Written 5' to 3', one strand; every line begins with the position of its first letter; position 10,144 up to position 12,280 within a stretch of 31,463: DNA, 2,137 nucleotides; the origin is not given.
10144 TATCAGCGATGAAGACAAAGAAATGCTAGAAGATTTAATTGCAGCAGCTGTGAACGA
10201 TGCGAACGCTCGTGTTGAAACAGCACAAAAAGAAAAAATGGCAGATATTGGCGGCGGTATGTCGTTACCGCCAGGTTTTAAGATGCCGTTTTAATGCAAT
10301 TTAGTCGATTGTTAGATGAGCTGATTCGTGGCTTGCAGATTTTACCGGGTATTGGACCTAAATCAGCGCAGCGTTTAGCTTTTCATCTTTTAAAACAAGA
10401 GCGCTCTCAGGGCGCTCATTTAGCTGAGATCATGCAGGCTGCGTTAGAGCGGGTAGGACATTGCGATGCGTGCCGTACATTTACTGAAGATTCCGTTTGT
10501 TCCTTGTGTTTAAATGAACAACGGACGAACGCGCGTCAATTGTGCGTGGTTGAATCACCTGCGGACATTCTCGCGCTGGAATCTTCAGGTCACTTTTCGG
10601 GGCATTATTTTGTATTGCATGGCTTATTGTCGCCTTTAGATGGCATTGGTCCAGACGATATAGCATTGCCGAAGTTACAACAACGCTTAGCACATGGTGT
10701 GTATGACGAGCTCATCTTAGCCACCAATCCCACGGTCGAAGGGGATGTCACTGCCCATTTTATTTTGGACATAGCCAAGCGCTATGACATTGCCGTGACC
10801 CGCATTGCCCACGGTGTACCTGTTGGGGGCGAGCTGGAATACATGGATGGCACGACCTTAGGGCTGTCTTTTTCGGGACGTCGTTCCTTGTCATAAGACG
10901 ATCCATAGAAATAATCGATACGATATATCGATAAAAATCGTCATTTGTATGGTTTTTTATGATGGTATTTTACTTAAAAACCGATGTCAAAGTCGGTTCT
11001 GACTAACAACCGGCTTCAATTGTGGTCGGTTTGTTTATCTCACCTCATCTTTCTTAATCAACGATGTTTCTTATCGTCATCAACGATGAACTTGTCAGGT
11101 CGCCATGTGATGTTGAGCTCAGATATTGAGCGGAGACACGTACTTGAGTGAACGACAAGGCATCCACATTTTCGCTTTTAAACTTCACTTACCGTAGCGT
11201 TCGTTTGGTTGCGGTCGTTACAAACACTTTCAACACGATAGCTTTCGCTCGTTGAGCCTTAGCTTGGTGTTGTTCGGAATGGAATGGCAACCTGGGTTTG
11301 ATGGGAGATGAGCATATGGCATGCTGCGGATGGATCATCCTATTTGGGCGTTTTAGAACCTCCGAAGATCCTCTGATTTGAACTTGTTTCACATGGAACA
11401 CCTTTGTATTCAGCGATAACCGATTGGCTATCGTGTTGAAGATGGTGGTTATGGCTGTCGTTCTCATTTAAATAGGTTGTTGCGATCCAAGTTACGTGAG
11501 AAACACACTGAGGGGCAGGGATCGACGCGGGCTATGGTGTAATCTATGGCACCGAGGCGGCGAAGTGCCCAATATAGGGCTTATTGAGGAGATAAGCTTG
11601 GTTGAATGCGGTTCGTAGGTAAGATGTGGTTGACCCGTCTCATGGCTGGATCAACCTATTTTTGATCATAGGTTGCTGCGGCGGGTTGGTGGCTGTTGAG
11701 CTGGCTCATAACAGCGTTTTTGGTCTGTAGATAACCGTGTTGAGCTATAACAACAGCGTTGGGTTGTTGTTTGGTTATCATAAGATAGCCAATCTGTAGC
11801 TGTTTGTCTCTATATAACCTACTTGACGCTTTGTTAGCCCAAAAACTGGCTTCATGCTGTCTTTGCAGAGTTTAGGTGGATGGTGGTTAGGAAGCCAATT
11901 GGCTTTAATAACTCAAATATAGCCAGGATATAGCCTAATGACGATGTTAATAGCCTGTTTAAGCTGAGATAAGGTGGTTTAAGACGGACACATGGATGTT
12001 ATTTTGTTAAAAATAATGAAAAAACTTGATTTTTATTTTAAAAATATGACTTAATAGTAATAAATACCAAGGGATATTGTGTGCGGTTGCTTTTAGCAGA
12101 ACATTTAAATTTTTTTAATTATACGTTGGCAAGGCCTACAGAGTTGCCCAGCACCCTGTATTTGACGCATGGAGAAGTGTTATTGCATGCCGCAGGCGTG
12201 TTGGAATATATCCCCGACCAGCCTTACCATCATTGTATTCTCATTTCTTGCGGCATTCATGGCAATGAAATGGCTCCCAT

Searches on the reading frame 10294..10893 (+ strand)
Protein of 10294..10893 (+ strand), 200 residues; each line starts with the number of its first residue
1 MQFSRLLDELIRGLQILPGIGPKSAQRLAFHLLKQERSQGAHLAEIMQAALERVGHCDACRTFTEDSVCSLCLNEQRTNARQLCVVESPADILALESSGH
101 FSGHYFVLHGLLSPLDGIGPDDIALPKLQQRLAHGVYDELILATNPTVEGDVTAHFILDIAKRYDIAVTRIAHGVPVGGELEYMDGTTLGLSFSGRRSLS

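Call 15: search_protein_families(library=pfam, proteins=[window:10294-10893:+])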
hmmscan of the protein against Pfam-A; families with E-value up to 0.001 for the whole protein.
window:10294-10893:+ (200 aa): 5 families
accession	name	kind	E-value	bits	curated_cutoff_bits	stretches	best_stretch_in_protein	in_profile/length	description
PF13662.12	Toprim_4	-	1.8e-21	76.6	25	1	82-172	2-85/85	Toprim domain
PF21176.3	RecR_HhH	-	2.4e-18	66.1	27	1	7-51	1-45/45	RecR, helix-hairpin-helix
PF21175.2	RecR_C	-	7e-11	41.8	22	1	174-197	1-24/24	RecR, C-terminal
PF01751.28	Toprim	-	9.2e-11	42.2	23.1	1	82-170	1-95/96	Toprim domain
PF02132.21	RecR_ZnF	-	0.00027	21.1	22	1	54-74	1-21/21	RecR, Cys4-zinc finger domain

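Call 30: find_related_loci(query=window:10294-10893:+, collection=genome_contigs, flank=3000)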
Query window:10294-10893:+ (200 aa) in genome_contigs; peptide patterns used: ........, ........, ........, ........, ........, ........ (x = any residue, [..] = any of these).
335 stretches matched a pattern; 237 encode a relative of the query (tblastn E <= 1e-3); the best 80 are kept; 80 distinct loci.
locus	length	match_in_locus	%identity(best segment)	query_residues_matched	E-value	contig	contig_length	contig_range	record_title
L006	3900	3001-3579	60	6-199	4e-73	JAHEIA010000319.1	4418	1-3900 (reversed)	MAG: Chromatiales bacterium isolate Ww483 NODE_85418_length_4418_cov_3.079125, whole genome shotgun sequence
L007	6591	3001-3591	53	1-198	8e-68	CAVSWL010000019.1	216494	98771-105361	MAG: uncultured Gammaproteobacteria bacterium isolate MFD05684.bin.3.143 genome assembly, contig: contig_32786, whole ge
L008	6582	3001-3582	53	6-200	2e-66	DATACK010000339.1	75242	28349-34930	MAG TPA_asm: Gammaproteobacteria bacterium isolate SMAG_U6722 k141_2558399, whole genome shotgun sequence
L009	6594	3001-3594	49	1-199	6e-64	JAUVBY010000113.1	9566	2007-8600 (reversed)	MAG: Gammaproteobacteria bacterium isolate CSMAG_257 CSMAG_257_k127_1544962_length_9566_cov_19.1707, whole genome shotgu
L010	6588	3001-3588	50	3-199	3e-63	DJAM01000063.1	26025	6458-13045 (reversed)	MAG TPA_asm: Coxiellaceae bacterium UBA6002 UBA6002_contig_2639, whole genome shotgun sequence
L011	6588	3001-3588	48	4-200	8e-62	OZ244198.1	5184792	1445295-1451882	MAG: Arenicellales bacterium isolate acf98f22-c3a9-4478-9d88-117e57475e35 genome assembly, chromosome: 1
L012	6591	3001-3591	47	1-198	6e-62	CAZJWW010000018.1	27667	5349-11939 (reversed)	MAG TPA_asm: uncultured Gammaproteobacteria bacterium isolate SRP065251_co1_30 genome assembly, contig: NODE_1107_length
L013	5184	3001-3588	49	3-199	1e-61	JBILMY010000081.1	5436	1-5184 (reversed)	MAG: Gammaproteobacteria bacterium isolate ME2017-09-07_3300037541_group7_bin44 Rohwer_bin2408_scaffold_25332_c1, whole 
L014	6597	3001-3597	51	1-199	1e-61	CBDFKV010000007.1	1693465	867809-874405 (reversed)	MAG: Candidatus Poriferihabitaceae bacterium isolate 00d3c309-94a0-453a-b397-66eaa8c2d1e2 genome assembly, contig: conti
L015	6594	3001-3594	48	1-199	2e-61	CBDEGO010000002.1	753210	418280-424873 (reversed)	MAG: Candidatus Poriferihabitaceae bacterium isolate 0dc8c057-8dd2-4d61-80fc-bc04417964e9 genome assembly, contig: conti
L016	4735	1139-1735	46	1-200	1e-61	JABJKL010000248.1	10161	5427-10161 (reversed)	MAG: Proteobacteria bacterium isolate SI074_bin90 k141_367826, whole genome shotgun sequence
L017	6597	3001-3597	47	1-200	4e-61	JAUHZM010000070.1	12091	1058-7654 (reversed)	MAG: Gammaproteobacteria bacterium isolate 4_bin.38 NODE_4203_length_12091_cov_0.821632, whole genome shotgun sequence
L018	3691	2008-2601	47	1-199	9e-61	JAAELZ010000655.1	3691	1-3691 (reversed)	MAG: Proteobacteria bacterium isolate Bpl_19 BplG_CONTIG4516617, whole genome shotgun sequence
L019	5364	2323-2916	47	1-199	1e-60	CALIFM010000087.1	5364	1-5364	MAG: uncultured Gammaproteobacteria bacterium isolate R2_Bin_Bin_4_1 genome assembly, contig: c_000000053630, whole geno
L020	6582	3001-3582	50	5-199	9e-61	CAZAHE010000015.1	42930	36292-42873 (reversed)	MAG TPA_asm: uncultured Acidiferrobacteraceae bacterium isolate SRP092796_co6_408 genome assembly, contig: NODE_486_leng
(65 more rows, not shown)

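Call 31: find_related_loci(query=window:10294-10893:+, collection=metagenome_contigs, flank=4000)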
Query window:10294-10893:+ (200 aa) in metagenome_contigs; peptide patterns used: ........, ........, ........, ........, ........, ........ (x = any residue, [..] = any of these).
306 stretches matched a pattern; 167 encode a relative of the query (tblastn E <= 1e-3); the best 80 are kept; 80 distinct loci.
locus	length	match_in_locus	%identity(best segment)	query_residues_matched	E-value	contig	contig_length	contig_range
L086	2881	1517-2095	56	6-199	6e-71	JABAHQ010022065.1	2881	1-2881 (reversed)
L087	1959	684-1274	53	1-198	8e-70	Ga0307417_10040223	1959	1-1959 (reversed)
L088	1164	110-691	53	6-200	6e-72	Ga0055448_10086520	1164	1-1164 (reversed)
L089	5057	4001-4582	49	1-196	5e-64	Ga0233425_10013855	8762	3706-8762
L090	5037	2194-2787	48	1-199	3e-63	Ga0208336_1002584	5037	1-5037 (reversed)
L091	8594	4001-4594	50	1-199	4e-63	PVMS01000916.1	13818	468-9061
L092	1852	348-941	48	1-199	3e-64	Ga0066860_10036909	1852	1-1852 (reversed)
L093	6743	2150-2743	48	1-199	9e-63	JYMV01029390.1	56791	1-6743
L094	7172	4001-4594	48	1-199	9e-63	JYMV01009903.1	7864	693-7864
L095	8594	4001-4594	48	1-199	1e-62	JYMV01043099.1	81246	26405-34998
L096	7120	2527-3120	49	1-199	1e-62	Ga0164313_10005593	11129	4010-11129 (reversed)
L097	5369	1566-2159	48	1-199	3e-62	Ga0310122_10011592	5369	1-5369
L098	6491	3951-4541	48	1-198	1e-61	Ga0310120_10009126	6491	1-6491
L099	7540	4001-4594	48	1-199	2e-61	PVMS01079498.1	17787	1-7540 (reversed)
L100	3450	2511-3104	48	1-199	8e-62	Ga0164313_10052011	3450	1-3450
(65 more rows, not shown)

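Call 37: find_encoding_contigs(protein=window:10294-10893:+, flank=3000, max_places=10)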
Protein window:10294-10893:+ (200 aa): 1 contig read that carries it; 1 place shown.
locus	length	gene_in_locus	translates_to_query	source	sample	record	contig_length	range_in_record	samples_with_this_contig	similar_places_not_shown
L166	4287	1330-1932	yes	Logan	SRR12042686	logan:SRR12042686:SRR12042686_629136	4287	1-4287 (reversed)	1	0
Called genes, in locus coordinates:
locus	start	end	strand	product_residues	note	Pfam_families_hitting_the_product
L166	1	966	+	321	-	?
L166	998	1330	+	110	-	PF02575:YbaB_DNA_bd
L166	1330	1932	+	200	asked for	PF21176:RecR_HhH, PF01751:Toprim, PF13662:Toprim_4, PF21175:RecR_C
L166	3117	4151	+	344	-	PF24827:AstE_AspA_cat, PF04952:AstE_AspA_hybrid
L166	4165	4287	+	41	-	?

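Call 38: find_homologous_proteins(query=window:10294-10893:+, max_evalue=1e-40)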
Query window:10294-10893:+ (200 aa): 7909 proteins with E <= 1e-40 among 8000 candidates; the best 120 are listed.
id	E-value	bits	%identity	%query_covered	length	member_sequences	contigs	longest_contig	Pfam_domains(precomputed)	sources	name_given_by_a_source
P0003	3.4e-128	443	100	100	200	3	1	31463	PF13662.13,PF21176.4,PF01751.29,PF21175.3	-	-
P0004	5.4e-84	299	66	100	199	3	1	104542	PF13662.13,PF02132.22,PF21176.4,PF01751.29,PF21175.3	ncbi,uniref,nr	ncbi:recombination protein RecR [Parashewanella curva]|uniref:Recombination protein RecR n=1 Tax=Par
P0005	2.4e-82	293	64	100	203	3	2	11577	PF13662.13,PF02132.22,PF21176.4,PF01751.29,PF21175.3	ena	-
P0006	3.5e-82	293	66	100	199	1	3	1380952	PF13662.13,PF02132.22,PF21176.4,PF01751.29,PF21175.3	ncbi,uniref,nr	ncbi:recombination mediator RecR [Paraferrimonas haliotis]|uniref:Recombination protein RecR n=1 Tax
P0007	6.1e-81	289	64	100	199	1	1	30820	PF13662.13,PF02132.22,PF21176.4,PF01751.29,PF21175.3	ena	-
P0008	1.1e-80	288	64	100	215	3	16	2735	PF13662.13,PF02132.22,PF21176.4,PF01751.29,PF21175.3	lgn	-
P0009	2.1e-80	287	62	100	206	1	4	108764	PF13662.13,PF02132.22,PF21176.4,PF01751.29,PF21175.3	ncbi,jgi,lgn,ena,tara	tara:strand:- start:3969 stop:4589 length:621 start_codon:yes stop_codon:yes gene_type:complete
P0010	3.0e-80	286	66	100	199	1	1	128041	PF13662.13,PF02132.22,PF21176.4,PF01751.29,PF21175.3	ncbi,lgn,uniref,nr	ncbi:recombination mediator RecR [Ferrimonas senticii]|uniref:recombination mediator RecR n=1 Tax=Fe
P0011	3.4e-80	286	63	100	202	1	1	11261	PF13662.13,PF02132.22,PF21176.4,PF01751.29,PF21175.3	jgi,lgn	jgi:recombination protein RecR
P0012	5.2e-80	286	64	100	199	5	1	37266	PF13662.13,PF02132.22,PF21176.4,PF01751.29,PF21175.3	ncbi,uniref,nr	ncbi:recombination mediator RecR [uncultured Shewanella sp.]|uniref:recombination mediator RecR n=1 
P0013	6.3e-80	285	63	100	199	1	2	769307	PF13662.13,PF02132.22,PF21176.4,PF01751.29,PF21175.3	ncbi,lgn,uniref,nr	ncbi:recombination mediator RecR [Paraferrimonas sedimenticola]|uniref:Recombination protein RecR n=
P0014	9.5e-80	285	63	100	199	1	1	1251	PF13662.13,PF02132.22,PF21176.4,PF01751.29,PF21175.3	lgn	-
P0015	9.7e-80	285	63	100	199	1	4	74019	PF13662.13,PF02132.22,PF21176.4,PF01751.29,PF21175.3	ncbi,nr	ncbi:MAG: recombination mediator RecR [Shewanella sp.]|nr:recombination mediator RecR [Shewanella sp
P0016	1.4e-79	284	63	100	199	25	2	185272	PF13662.13,PF02132.22,PF21176.4,PF01751.29,PF21175.3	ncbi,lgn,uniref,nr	ncbi:recombination mediator RecR [Shewanella chilikensis]|uniref:recombination mediator RecR n=1 Tax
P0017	1.7e-79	284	64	100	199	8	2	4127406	PF13662.13,PF02132.22,PF21176.4,PF01751.29,PF21175.3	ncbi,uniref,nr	ncbi:recombination mediator RecR [Shewanella dokdonensis]|uniref:Recombination protein RecR n=1 Tax=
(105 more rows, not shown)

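Call 51: list_cluster_members(proteins=[window:10294-10893:+, window:12081-13112:+, window:9854-10291:+])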
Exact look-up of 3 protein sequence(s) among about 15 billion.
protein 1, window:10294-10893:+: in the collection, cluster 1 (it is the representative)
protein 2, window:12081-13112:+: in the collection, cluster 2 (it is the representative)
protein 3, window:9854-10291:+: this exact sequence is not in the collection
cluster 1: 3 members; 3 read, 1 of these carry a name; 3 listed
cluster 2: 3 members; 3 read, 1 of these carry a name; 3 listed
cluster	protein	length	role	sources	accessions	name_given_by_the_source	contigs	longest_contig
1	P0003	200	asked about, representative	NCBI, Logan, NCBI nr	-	-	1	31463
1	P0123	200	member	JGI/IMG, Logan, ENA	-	recombination protein RecR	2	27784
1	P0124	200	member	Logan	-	-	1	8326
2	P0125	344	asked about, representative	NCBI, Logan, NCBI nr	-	-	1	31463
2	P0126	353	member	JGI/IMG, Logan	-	succinylglutamate desuccinylase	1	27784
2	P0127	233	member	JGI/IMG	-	-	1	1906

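Call 52: find_encoding_contigs(protein=P0123, flank=3500, max_places=6)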
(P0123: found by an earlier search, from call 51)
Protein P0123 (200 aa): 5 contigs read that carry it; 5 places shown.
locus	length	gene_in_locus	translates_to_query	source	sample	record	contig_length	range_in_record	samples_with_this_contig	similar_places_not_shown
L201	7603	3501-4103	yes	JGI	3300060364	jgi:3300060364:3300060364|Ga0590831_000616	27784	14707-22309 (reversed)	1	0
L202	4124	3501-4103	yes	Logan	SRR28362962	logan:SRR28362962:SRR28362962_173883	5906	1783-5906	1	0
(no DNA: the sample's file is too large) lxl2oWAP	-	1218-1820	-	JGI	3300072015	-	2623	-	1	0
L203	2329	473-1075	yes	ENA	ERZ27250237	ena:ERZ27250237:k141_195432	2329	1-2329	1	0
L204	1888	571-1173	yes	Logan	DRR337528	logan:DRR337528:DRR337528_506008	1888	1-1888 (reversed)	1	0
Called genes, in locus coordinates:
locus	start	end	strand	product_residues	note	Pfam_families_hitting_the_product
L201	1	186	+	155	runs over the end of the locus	PF04519:Bactofilin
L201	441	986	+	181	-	PF00156:Pribosyltran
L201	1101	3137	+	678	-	PF05496:RuvB_N (faint), PF07728:AAA_5 (faint), PF13177:DNA_pol3_delta2, PF13191:AAA_16 (weak), PF00004:AAA, PF22608:DNAX_ATPase_lid, PF12169:DNA_pol3_gamma3, PF12170:DNA_pol3_tau_5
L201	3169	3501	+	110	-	PF02575:YbaB_DNA_bd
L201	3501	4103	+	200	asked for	PF21176:RecR_HhH, PF01751:Toprim, PF13662:Toprim_4, PF21175:RecR_C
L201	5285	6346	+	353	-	PF24827:AstE_AspA_cat, PF04952:AstE_AspA_hybrid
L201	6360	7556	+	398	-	PF00676:E1_dh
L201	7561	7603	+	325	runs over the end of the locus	PF02779:Transket_pyr, PF02780:Transketolase_C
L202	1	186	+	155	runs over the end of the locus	PF04519:Bactofilin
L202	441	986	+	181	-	PF00156:Pribosyltran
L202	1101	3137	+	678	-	PF05496:RuvB_N (faint), PF07728:AAA_5 (faint), PF13177:DNA_pol3_delta2, PF13191:AAA_16 (weak), PF00004:AAA, PF22608:DNAX_ATPase_lid, PF12169:DNA_pol3_gamma3, PF12170:DNA_pol3_tau_5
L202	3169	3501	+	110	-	PF02575:YbaB_DNA_bd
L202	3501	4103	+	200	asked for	PF21176:RecR_HhH, PF01751:Toprim, PF13662:Toprim_4, PF21175:RecR_C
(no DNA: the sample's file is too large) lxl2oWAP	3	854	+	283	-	?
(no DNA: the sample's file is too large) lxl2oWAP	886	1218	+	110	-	PF02575:YbaB_DNA_bd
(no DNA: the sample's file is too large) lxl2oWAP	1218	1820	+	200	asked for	PF21176:RecR_HhH, PF01751:Toprim, PF13662:Toprim_4, PF21175:RecR_C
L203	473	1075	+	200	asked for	PF21176:RecR_HhH, PF01751:Toprim, PF13662:Toprim_4, PF21175:RecR_C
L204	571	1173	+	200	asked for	PF21176:RecR_HhH, PF01751:Toprim, PF13662:Toprim_4, PF21175:RecR_C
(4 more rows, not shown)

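Call 53: find_encoding_contigs(protein=P0124, flank=3500, max_places=6)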
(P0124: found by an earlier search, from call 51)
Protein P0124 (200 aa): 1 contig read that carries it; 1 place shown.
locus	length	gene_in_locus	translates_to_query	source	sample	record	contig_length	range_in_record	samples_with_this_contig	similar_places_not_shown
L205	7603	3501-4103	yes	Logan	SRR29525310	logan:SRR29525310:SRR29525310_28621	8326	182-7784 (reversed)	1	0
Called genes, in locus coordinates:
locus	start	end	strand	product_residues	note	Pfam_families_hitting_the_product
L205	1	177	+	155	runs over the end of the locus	PF04519:Bactofilin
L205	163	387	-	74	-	-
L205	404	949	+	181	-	PF00156:Pribosyltran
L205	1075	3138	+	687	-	PF05496:RuvB_N (faint), PF13177:DNA_pol3_delta2, PF13191:AAA_16 (weak), PF00004:AAA, PF07728:AAA_5 (weak), PF22608:DNAX_ATPase_lid, PF12169:DNA_pol3_gamma3, PF12170:DNA_pol3_tau_5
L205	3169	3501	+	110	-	PF02575:YbaB_DNA_bd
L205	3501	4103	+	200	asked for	PF21176:RecR_HhH, PF01751:Toprim, PF13662:Toprim_4, PF21175:RecR_C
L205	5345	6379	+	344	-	PF24827:AstE_AspA_cat, PF04952:AstE_AspA_hybrid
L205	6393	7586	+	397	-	PF00676:E1_dh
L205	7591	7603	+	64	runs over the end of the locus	?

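Call 54: find_encoding_contigs(protein=P0127, flank=3500, max_places=6)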
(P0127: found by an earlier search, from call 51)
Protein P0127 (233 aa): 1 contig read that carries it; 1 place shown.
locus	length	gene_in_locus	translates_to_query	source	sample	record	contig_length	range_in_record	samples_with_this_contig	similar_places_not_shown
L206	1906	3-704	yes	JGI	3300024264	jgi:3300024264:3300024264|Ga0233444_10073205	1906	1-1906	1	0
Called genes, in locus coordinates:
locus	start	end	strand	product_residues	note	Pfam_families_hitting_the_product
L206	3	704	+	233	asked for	PF24827:AstE_AspA_cat, PF04952:AstE_AspA_hybrid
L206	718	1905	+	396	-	?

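Call 59: search_protein_families(library=pfam, max_evalue=10, proteins=[L205:4174-4458:+, L205:4614-4862:-, L205:4746-4958:+, L205:4207-4389:-, L205:4257-4433:-, L205:4390-4551:-, L205:4118-4273:-, L205:4421-4555:-, L205:4646-4780:+, L205:4634-4762:-])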
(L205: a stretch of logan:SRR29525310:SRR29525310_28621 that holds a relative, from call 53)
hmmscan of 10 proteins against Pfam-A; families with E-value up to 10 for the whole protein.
L205:4174-4458:+ (94 aa): 1 family
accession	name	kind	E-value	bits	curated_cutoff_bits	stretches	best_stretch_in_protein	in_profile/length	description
PF11674.13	DUF3270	-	9.5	6.9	25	0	29-54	41-66/86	Protein of unknown function (DUF3270)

L205:4614-4862:- (82 aa): 1 family
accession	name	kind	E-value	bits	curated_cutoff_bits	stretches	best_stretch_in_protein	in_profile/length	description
PF10896.13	DUF2714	-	0.17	12.3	23.9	1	17-74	42-100/143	Protein of unknown function (DUF2714)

L205:4746-4958:+ (70 aa): 0 families

L205:4207-4389:- (60 aa): 0 families

L205:4257-4433:- (58 aa): 0 families

L205:4390-4551:- (53 aa): 0 families

L205:4118-4273:- (51 aa): 2 families
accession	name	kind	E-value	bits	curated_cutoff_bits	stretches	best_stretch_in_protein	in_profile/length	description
PF07206.16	Baculo_LEF-10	-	0.037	14.6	27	1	21-45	19-43/71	Baculovirus late expression factor 10 (LEF-10)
PF11767.14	SET_assoc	-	0.1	12.7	24.1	1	23-38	29-44/66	Histone lysine methyltransferase SET associated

L205:4421-4555:- (44 aa): 0 families

L205:4646-4780:+ (44 aa): 0 families

L205:4634-4762:- (42 aa): 0 families

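Call 66: find_encoding_contigs(protein=P0005, flank=4000, max_places=2)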
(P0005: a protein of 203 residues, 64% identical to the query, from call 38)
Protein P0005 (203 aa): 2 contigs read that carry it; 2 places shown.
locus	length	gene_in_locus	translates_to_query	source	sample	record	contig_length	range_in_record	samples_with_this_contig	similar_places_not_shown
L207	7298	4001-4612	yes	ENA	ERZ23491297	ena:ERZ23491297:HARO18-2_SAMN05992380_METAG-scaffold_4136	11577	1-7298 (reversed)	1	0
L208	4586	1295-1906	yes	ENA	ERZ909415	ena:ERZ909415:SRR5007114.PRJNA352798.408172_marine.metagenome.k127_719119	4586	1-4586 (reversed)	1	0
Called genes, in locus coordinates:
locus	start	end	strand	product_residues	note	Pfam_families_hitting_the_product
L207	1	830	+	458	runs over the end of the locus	PF02878:PGM_PMM_I, PF02879:PGM_PMM_II, PF02880:PGM_PMM_III, PF00408:PGM_PMM_IV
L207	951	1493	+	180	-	PF00156:Pribosyltran, PF14681:UPRTase (weak)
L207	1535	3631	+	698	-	PF05496:RuvB_N (faint), PF13177:DNA_pol3_delta2, PF00004:AAA, PF13173:AAA_14 (faint), PF13401:AAA_22 (weak), PF22608:DNAX_ATPase_lid, PF12169:DNA_pol3_gamma3, PF12170:DNA_pol3_tau_5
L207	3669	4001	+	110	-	PF02575:YbaB_DNA_bd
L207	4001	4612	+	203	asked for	PF21176:RecR_HhH, PF02132:RecR_ZnF, PF01751:Toprim, PF13662:Toprim_4, PF21175:RecR_C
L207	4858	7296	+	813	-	?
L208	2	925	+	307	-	?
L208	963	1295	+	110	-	PF02575:YbaB_DNA_bd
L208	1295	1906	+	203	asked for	PF21176:RecR_HhH, PF02132:RecR_ZnF, PF01751:Toprim, PF13662:Toprim_4, PF21175:RecR_C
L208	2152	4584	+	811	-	?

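Call 67: find_encoding_contigs(protein=P0007, flank=4000, max_places=2)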
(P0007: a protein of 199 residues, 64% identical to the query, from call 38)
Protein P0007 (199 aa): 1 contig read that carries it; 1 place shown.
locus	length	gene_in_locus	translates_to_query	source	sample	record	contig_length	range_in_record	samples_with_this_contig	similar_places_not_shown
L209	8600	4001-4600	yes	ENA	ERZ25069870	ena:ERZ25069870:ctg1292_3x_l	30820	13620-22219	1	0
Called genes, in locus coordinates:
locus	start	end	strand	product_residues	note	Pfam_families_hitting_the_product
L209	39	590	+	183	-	PF00156:Pribosyltran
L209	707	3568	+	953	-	PF05496:RuvB_N (faint), PF13177:DNA_pol3_delta2, PF13191:AAA_16 (weak), PF00004:AAA, PF13401:AAA_22 (weak), PF22608:DNAX_ATPase_lid, PF12169:DNA_pol3_gamma3, PF12170:DNA_pol3_tau_5, +1 more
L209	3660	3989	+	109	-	PF02575:YbaB_DNA_bd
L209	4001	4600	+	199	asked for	PF21176:RecR_HhH, PF02132:RecR_ZnF (weak), PF13662:Toprim_4, PF01751:Toprim, PF21175:RecR_C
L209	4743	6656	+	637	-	PF02518:HATPase_c, PF13589:HATPase_c_3, PF00183:HSP90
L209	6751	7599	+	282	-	PF00085:Thioredoxin, PF14559:TPR_19, PF14561:TPR_20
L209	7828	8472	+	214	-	PF00406:ADK, PF13207:AAA_17, PF05191:ADK_lid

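Call 68: find_encoding_contigs(protein=P0011, flank=4000, max_places=2)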
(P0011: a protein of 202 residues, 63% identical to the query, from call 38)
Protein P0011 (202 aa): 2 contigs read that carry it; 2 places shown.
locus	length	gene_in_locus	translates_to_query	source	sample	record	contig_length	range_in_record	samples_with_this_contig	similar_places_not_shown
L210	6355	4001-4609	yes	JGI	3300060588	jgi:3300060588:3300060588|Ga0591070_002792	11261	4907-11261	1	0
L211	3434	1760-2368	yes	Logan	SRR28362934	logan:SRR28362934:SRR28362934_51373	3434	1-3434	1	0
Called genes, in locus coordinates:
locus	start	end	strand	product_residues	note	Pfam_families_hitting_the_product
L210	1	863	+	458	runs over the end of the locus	PF02878:PGM_PMM_I, PF02879:PGM_PMM_II, PF02880:PGM_PMM_III, PF00408:PGM_PMM_IV (weak)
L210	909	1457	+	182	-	PF00156:Pribosyltran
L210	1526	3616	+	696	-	PF05496:RuvB_N (faint), PF13177:DNA_pol3_delta2, PF00004:AAA, PF07728:AAA_5 (weak), PF13401:AAA_22 (weak), PF22608:DNAX_ATPase_lid, PF12169:DNA_pol3_gamma3, PF12170:DNA_pol3_tau_5, +1 more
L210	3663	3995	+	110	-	PF02575:YbaB_DNA_bd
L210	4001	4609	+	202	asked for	PF21176:RecR_HhH, PF02132:RecR_ZnF (weak), PF01751:Toprim, PF13662:Toprim_4, PF21175:RecR_C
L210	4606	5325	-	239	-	PF03588:Leu_Phe_trans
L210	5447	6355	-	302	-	PF05222:AlaDh_PNT_N, PF01262:AlaDh_PNT_C, PF07992:Pyr_redox_2 (weak), PF00070:Pyr_redox, PF02826:2-Hacid_dh_C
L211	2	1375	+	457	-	?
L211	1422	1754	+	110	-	PF02575:YbaB_DNA_bd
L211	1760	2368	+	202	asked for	PF21176:RecR_HhH, PF02132:RecR_ZnF (weak), PF01751:Toprim, PF13662:Toprim_4, PF21175:RecR_C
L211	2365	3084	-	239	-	PF03588:Leu_Phe_trans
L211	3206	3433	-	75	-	?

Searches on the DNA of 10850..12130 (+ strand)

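Call 4: search_rna_families(source=window, start=10850, end=12130, threshold=evalue, max_evalue=10)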
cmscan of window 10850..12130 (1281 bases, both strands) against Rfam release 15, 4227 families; matches with E-value up to 10: 3.
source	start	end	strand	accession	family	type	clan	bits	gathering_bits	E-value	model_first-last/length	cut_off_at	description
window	10904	10998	-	RF02772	AilA_thermometer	Cis-reg; thermoregulator;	-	20.2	81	2.7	1-89/89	no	AilA 5' UTR thermometer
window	11452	11511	-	RF00844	mir-67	Gene; miRNA;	-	14.3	53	7.1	1-84/84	no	mir-67 microRNA precursor family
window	11426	11518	+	RF01930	bxd_2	Gene; lncRNA;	-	12.9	80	4.7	1-91/91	no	Bithoraxoid conserved region 2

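Call 24: search_dna_similar(query=window:10897-12080:+, collection=plasmids, mode=distant, max_evalue=0.01)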
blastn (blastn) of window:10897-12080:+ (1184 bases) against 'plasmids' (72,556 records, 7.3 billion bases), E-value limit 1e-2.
No match.

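Call 25: search_dna_similar(query=window:10897-12080:+, collection=phages, mode=distant, max_evalue=0.01)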
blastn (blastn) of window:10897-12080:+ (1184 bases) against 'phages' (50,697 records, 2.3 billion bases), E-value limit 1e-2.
No match.

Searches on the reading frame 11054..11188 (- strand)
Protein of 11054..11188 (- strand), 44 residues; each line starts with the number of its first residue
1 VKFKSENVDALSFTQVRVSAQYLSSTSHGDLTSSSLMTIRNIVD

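Call 36: search_protein_families(library=pfam, max_evalue=10, proteins=[window:11054-11188:-])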
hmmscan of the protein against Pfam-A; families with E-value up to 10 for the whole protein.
window:11054-11188:- (44 aa): 1 family
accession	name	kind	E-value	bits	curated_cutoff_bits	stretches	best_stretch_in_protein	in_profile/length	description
PF16295.10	TetR_C_10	-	0.037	14.8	28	1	2-31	35-64/132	Tetracyclin repressor-like, C-terminal domain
